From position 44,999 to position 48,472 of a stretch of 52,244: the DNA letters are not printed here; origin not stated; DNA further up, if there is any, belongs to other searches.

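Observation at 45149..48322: Pmp-type beta-helix giant protein hard-wired into a type V pilus operon, with no recognisable export or anchoring module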

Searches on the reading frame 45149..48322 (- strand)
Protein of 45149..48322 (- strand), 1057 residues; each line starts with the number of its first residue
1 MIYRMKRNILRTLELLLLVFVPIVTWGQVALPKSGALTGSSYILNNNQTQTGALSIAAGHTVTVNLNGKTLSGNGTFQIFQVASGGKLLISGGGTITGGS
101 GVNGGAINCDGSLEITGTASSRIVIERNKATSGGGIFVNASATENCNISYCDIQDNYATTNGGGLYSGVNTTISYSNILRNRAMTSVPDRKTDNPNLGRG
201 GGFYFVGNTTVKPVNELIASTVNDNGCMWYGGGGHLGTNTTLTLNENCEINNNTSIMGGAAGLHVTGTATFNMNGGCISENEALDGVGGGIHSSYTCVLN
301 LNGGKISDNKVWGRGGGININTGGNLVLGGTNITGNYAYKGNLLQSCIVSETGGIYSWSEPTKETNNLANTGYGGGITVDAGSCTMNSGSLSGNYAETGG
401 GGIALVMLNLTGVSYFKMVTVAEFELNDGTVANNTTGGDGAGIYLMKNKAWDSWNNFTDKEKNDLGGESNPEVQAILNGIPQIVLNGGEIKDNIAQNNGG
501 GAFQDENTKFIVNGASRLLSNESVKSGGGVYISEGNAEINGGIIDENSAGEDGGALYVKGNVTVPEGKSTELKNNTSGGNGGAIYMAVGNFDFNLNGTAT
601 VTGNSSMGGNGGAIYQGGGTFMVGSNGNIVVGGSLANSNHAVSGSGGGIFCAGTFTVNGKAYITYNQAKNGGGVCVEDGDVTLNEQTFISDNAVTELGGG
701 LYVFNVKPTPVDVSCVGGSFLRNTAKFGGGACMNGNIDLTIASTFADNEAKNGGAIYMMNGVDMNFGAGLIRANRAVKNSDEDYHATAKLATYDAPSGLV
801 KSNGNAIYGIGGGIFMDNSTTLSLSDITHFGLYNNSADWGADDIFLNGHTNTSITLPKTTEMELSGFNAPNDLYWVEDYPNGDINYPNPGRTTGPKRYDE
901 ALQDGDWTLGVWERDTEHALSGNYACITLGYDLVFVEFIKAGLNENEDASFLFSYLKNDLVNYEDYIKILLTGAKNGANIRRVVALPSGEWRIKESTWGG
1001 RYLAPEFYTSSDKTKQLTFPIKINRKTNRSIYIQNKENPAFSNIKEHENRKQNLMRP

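Call 3: search_protein_families(library=pfam, proteins=[window:45149-48322:-], max_evalue=0.1)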
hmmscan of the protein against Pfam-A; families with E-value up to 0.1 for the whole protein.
window:45149-48322:- (1057 aa): 1 family
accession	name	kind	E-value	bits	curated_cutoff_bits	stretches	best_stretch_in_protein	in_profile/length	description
PF02415.23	Chlam_PMP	-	0.02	15.6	20.6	1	571-585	3-17/19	Chlamydia polymorphic membrane protein (Chlamydia_PMP) repeat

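Call 4: search_protein_families(library=ncbifam, proteins=[window:45149-48322:-], max_evalue=0.1)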
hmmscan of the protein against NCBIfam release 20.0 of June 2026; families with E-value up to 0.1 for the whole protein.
window:45149-48322:- (1057 aa): 1 family
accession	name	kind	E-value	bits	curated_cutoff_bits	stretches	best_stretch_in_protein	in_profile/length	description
TIGR01376.1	POMP_repeat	repeat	1.1e-06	28.2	15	2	546-563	9-26/28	polymorphic outer membrane protein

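Call 5: find_homologous_proteins(query=window:45149-48322:-)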
Query window:45149-48322:- (1057 aa): 150 proteins with E <= 0.001 among 8000 candidates; the best 120 are listed.
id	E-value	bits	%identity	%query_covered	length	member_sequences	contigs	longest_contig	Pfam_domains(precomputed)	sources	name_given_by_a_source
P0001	0.0e+0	2277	97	100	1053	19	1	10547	-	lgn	-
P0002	0.0e+0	1093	53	100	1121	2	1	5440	PF02415.24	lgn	-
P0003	1.8e-242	826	40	99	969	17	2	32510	-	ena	-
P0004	4.8e-195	669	39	79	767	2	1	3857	-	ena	-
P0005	3.3e-194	666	39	73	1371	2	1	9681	PF13229.13,PF02415.24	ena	-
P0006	6.3e-193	662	39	99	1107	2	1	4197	PF13229.13,PF02415.24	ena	-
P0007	2.5e-189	650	43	92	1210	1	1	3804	PF02415.24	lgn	-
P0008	1.2e-187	644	39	100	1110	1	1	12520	PF13229.13,PF02415.24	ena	-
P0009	2.4e-169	584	37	93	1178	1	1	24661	-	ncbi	-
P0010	7.1e-169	582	40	88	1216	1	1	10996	PF13229.13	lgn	-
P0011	7.3e-169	582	38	71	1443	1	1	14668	PF02415.24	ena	-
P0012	1.7e-167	578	39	88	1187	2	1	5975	PF02415.24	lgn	-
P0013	2.2e-167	577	50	48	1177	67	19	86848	-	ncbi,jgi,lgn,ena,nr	ncbi:MAG: hypothetical protein E7114_10620 [Bacteroidales bacterium]|nr:hypothetical protein [Bacter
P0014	8.7e-165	569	38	88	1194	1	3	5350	PF02415.24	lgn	-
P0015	9.1e-159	549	39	90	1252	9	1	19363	PF02415.24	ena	-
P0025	1.1e-140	489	41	52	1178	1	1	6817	PF13229.13,PF02415.24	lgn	-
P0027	1.5e-137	478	33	87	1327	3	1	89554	PF02415.24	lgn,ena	-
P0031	1.6e-130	455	38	85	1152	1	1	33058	PF13229.13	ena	-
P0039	5.6e-120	420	40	54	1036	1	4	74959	-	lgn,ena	-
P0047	9.2e-106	373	34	90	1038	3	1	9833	PF13229.13,PF02415.24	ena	-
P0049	1.4e-94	336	42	50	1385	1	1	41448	-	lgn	-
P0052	2.4e-89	319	40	55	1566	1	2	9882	PF13229.13,PF02415.24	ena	-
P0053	1.9e-85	306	32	87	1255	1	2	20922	PF13229.13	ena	-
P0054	8.9e-83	297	37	64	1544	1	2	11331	PF13229.13,PF02415.24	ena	-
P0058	1.9e-78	283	37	60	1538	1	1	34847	-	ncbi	-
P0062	1.1e-75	274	37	62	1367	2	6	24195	-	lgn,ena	-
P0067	2.4e-61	226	29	84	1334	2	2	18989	PF13229.13,PF02415.24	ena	-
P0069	4.2e-58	215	29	93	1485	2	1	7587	PF13229.13,PF02415.24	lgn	-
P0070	3.4e-57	212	30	87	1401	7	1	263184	PF13229.13,PF02415.24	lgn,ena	-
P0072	1.6e-52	197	28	94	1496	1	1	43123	PF13229.13,PF02415.24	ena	-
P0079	9.6e-40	155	27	92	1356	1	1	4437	PF13229.13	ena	-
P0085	6.0e-28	115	28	68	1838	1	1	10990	PF13229.13,PF02415.24,PF05048.20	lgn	-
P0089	6.3e-25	105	27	61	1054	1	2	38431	PF02415.24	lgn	-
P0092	2.3e-20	90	25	62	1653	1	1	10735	PF13229.13,PF02415.24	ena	-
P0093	1.5e-19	88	27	58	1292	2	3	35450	PF13229.13,PF02415.24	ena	-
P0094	1.6e-19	88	25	86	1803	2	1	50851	PF13229.13,PF02415.24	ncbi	-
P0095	7.3e-18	82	25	70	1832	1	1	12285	PF13229.13,PF02415.24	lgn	-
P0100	9.0e-14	69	27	35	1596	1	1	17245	PF13229.13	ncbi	-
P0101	9.7e-14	68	29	64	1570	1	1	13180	PF13229.13,PF02415.24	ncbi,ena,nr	ncbi:MAG: hypothetical protein IKA05_09240 [Clostridia bacterium]|nr:hypothetical protein [Clostridi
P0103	8.7e-13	65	27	50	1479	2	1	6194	PF13229.13,PF05048.20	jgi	jgi:hypothetical protein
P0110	2.1e-9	54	29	18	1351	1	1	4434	PF13229.13,PF05048.20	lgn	-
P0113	7.9e-9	52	34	12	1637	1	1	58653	PF13229.13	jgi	jgi:hypothetical protein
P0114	5.3e-8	49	26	46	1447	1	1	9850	PF13229.13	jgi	jgi:hypothetical protein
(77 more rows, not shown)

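Call 13: find_encoding_contigs(protein=P0003, flank=10000, max_places=2)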
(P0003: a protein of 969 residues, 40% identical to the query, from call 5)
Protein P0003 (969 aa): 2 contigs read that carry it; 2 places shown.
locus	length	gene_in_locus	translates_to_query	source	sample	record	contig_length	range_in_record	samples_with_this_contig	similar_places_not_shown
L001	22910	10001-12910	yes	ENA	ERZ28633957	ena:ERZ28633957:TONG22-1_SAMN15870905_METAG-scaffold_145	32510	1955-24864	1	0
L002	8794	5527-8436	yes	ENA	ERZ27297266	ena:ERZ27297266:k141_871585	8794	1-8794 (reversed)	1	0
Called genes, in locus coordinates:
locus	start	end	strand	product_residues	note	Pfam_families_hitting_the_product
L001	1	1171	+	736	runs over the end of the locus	PF00884:Sulfatase, PF01663:Phosphodiest, PF16347:SGSH_C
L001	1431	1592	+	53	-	-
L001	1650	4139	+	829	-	-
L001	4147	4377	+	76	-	-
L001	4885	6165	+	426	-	PF12099:DUF3575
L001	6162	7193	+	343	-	PF17145:DUF5119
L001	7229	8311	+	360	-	PF13149:Mfa_like_1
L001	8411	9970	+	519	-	PF13149:Mfa_like_1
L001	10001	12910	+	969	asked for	-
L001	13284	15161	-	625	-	PF00884:Sulfatase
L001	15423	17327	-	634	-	PF00884:Sulfatase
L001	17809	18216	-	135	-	PF00075:RNase_H (weak)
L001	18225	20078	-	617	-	PF00750:tRNA-synt_1d, PF05746:DALR_1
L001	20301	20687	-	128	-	PF00312:Ribosomal_S15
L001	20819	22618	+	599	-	PF00009:GTP_EFTU, PF22042:EF-G_D2, PF03144:GTP_EFTU_D2, PF00679:EFG_C, PF21018:BipA_C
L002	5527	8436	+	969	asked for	-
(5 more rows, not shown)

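Call 14: find_encoding_contigs(protein=P0013, flank=10000, max_places=3)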
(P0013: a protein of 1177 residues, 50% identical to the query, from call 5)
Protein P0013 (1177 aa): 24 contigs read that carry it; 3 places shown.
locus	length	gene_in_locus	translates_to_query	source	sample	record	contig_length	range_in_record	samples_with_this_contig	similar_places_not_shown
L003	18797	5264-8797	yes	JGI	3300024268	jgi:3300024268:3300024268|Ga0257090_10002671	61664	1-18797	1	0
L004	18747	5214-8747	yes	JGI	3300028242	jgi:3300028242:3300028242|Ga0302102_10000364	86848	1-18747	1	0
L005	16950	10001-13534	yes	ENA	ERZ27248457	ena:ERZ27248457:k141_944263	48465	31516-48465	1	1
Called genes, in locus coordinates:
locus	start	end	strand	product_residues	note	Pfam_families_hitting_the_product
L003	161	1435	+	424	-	PF12099:DUF3575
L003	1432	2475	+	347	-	PF17145:DUF5119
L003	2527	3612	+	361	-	PF13149:Mfa_like_1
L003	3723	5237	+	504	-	PF13149:Mfa_like_1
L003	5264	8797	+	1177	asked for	-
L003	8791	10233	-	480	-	PF01637:ATPase_2, PF13191:AAA_16 (weak), PF13173:AAA_14 (weak)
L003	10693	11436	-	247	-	PF05316:VAR1 (faint), PF07650:KH_2, PF00189:Ribosomal_S3_C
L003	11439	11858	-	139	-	PF00237:Ribosomal_L22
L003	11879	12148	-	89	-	PF00203:Ribosomal_S19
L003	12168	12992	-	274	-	PF00181:Ribosomal_L2_N, PF03947:Ribosomal_L2_C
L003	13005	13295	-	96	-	PF00276:Ribosomal_L23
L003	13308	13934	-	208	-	PF00573:Ribosomal_L4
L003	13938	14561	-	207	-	PF00297:Ribosomal_L3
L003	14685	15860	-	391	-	PF00149:Metallophos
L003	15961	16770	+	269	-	PF19293:CdaA_N, PF02457:DAC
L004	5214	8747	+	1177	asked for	-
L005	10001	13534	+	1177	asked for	-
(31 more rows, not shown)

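Call 16: find_encoding_contigs(protein=P0027, flank=8000, max_places=1)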
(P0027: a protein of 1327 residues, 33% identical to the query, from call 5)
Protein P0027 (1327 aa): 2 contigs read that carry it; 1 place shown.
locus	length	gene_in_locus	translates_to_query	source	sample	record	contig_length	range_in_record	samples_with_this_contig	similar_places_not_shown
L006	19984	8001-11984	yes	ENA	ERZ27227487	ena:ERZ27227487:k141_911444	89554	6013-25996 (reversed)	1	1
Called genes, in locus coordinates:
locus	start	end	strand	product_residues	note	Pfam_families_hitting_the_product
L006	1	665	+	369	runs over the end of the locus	PF13149:Mfa_like_1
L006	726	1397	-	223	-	PF00239:Resolvase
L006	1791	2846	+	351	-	PF00165:HTH_AraC (faint), PF12833:HTH_18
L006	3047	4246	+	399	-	PF12099:DUF3575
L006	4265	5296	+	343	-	PF17145:DUF5119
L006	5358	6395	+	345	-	PF13149:Mfa_like_1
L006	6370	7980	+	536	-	PF13149:Mfa_like_1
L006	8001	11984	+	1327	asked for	PF02415:Chlam_PMP (faint)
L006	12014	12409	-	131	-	PF04138:GtrA_DPMS_TM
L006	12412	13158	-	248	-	PF06977:SdiA-regulated (faint), PF13449:Phytase-like (weak)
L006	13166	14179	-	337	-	PF01210:NAD_Gly3P_dh_N, PF02558:ApbA, PF03446:NAD_binding_2 (faint), PF08546:ApbA_C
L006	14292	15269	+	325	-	PF01145:Band_7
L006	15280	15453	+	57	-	PF03869:Arc (weak)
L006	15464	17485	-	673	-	PF08757:CotH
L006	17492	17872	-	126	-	PF01842:ACT, PF19571:ACT_8, PF13840:ACT_7 (faint), PF22629:ACT_AHAS_ss (faint)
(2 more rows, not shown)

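Call 17: find_encoding_contigs(protein=P0039, flank=8000, max_places=1)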
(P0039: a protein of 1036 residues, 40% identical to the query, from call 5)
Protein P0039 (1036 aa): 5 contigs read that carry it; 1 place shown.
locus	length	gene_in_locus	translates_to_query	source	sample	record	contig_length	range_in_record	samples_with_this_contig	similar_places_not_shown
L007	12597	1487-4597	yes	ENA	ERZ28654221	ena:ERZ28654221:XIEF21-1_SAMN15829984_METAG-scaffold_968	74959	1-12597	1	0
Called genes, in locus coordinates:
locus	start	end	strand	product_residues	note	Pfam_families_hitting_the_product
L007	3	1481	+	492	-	?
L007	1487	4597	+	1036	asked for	-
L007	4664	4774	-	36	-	-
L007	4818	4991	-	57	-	PF20482:DUF6722 (weak)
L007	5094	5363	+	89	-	PF00312:Ribosomal_S15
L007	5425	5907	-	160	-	PF02664:LuxS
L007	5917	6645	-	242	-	PF01048:PNP_UDP_1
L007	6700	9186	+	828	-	PF09586:YfhO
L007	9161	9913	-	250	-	PF13641:Glyco_tranf_2_3 (weak), PF00535:Glycos_transf_2, PF10111:Glyco_tranf_2_2 (weak)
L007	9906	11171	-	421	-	PF13439:Glyco_transf_4 (weak), PF20706:GT4-conflict, PF00534:Glycos_transf_1, PF13692:Glyco_trans_1_4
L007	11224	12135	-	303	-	PF00535:Glycos_transf_2, PF03071:GNT-I (weak)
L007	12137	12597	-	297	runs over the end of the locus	PF00535:Glycos_transf_2, PF13641:Glyco_tranf_2_3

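Call 18: find_encoding_contigs(protein=P0070, flank=8000, max_places=1)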
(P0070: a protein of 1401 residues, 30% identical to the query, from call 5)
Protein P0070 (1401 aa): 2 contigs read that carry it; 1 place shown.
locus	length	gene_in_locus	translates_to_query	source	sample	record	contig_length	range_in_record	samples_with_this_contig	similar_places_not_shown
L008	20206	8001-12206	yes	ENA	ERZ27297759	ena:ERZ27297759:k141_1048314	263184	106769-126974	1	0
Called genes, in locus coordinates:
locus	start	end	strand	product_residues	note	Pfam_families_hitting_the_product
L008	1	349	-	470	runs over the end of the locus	PF07583:PSCyt2, PF07587:PSD1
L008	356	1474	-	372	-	PF21168:FkbO_Hyg5-like_N, PF01042:Ribonuc_L-PSP (weak)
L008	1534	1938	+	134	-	-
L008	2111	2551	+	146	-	PF02502:LacAB_rpiB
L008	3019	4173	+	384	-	PF12099:DUF3575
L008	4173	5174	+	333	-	PF17145:DUF5119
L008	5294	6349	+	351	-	PF13149:Mfa_like_1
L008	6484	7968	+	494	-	PF13149:Mfa_like_1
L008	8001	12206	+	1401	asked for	PF02415:Chlam_PMP (faint), PF13229:Beta_helix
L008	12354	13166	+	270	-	PF10544:T5orf172, PF13455:MUG113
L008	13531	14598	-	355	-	PF02661:Fic, PF12802:MarR_2 (weak)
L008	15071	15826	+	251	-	-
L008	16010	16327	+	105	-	PF12728:HTH_17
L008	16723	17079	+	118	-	-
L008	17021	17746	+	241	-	-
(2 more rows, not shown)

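Call 20: find_encoding_contigs(protein=P0049, flank=8000, max_places=1)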
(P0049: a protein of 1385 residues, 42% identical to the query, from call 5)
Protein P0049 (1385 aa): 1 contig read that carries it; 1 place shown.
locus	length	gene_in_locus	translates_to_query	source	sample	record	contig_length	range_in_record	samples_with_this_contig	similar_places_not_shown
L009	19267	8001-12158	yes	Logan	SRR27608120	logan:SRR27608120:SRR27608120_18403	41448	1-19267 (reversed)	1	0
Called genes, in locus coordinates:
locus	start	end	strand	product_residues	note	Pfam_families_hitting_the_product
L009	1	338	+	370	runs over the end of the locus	PF00589:Phage_integrase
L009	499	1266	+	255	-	PF00142:Fer4_NifH (faint), PF01656:CbiA, PF02374:ArsA_ATPase (faint), PF06564:CBP_BcsQ (weak), PF09140:MipZ, PF10609:ParA (weak), PF13614:AAA_31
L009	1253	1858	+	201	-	-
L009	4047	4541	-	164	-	PF14190:DUF4313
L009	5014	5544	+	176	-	PF10502:Peptidase_S26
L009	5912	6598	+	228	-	-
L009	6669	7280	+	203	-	PF12389:Peptidase_M73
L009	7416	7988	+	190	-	-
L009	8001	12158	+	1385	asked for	-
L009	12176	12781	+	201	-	-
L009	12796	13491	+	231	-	PF00746:Gram_pos_anchor (faint)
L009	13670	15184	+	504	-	-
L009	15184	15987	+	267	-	PF02229:PC4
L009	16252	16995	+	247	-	PF04542:Sigma70_r2, PF04545:Sigma70_r4 (weak)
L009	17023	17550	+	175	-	PF14191:YodL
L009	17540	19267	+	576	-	?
